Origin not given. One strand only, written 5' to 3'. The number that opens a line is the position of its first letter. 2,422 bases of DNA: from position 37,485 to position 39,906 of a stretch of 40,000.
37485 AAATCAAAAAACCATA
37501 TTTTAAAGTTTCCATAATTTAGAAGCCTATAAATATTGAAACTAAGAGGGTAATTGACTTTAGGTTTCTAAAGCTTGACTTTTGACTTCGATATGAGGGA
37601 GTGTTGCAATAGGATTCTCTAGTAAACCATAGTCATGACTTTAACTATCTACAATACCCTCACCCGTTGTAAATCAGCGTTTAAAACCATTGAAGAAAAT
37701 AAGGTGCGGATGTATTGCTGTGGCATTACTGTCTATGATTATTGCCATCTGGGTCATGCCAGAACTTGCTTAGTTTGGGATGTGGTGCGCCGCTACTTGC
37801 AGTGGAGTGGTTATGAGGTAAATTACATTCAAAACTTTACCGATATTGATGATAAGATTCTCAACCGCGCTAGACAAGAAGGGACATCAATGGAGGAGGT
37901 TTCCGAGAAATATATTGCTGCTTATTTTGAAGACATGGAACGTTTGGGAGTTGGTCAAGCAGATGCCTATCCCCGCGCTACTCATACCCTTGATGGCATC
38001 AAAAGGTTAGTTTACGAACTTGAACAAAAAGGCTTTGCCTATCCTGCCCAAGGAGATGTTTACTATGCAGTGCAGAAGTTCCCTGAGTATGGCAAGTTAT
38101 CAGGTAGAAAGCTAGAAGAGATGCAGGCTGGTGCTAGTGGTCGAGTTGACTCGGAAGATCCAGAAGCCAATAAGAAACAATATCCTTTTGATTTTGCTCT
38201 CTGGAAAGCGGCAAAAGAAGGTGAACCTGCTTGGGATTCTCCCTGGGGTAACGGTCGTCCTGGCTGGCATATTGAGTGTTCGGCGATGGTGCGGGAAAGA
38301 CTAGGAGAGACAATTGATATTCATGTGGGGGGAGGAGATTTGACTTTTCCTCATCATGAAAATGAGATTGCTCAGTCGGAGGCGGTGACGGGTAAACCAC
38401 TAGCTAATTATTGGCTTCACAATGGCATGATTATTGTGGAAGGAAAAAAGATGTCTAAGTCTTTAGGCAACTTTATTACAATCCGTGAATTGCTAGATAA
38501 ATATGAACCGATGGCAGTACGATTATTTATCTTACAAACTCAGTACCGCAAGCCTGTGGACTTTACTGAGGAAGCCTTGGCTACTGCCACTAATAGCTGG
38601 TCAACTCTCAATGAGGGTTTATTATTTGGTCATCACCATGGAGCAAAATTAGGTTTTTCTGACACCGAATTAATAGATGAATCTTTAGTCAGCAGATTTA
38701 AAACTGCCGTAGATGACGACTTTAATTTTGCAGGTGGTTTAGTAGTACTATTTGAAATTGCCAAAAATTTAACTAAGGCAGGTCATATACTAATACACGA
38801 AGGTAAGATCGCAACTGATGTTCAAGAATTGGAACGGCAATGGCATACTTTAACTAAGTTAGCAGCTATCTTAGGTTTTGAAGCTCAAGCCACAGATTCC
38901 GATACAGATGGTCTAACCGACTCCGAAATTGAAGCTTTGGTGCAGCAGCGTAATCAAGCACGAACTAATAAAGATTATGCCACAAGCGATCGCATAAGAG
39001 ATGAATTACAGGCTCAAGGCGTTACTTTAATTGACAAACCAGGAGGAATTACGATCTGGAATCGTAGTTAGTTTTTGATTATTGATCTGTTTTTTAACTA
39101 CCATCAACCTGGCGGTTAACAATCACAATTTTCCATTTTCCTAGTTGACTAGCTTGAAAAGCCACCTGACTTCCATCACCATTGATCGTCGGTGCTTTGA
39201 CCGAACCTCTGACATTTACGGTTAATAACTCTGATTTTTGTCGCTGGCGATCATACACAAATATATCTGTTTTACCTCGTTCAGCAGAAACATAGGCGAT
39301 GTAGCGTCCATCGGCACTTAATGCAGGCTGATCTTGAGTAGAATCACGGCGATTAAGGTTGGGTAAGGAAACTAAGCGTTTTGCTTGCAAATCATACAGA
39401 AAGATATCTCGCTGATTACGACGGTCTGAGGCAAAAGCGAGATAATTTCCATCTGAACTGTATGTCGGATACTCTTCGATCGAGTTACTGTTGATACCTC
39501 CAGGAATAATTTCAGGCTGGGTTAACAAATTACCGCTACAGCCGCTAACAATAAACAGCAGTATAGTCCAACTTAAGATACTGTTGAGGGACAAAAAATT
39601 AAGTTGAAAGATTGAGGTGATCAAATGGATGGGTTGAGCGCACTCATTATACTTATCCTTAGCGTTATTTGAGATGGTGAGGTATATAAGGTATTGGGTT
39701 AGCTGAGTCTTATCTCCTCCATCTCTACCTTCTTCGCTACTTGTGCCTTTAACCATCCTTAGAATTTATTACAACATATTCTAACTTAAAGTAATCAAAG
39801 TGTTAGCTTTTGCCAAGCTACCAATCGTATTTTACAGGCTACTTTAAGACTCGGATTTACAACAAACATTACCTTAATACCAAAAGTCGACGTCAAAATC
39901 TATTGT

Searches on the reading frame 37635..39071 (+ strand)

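Call 41: search_protein_families(library=pfam, proteins=[window:37635-39071:+], max_evalue=0.00001)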
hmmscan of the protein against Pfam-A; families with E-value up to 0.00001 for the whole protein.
window:37635-39071:+ (478 aa): 6 families
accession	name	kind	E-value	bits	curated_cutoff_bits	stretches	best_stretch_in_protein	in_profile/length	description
PF01406.26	tRNA-synt_1e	-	6.1e-138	459.7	27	1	16-319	2-300/301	tRNA synthetases class I (C) catalytic domain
PF09334.17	tRNA-synt_1g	-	2.2e-17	63.4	20.1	2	36-147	13-125/391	tRNA synthetases class I (M)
PF09190.17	DALR_2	-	2.5e-11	44.4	22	1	354-415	1-55/57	DALR domain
PF01921.24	tRNA-synt_1f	-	2.6e-09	36.9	27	1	265-328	274-338/360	tRNA synthetases class I (K)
PF00133.28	tRNA-synt_1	-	4.6e-09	36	22.7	1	228-308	330-411/414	tRNA synthetases class I (I, L, M and V)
PF23493.1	CysS_C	-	3.2e-06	27.6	23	1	429-470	5-46/51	Cysteinyl-tRNA ligase anticodon binding domain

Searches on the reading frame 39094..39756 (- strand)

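Call 62: search_protein_families(library=pfam, proteins=[window:39094-39756:-], max_evalue=0.00001)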
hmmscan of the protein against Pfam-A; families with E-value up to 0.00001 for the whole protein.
window:39094-39756:- (220 aa): 1 family
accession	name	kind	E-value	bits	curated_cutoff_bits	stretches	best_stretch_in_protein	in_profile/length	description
PF07676.18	PD40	-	6.4e-18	64.6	20.9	1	88-119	5-37/38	WD40-like Beta Propeller Repeat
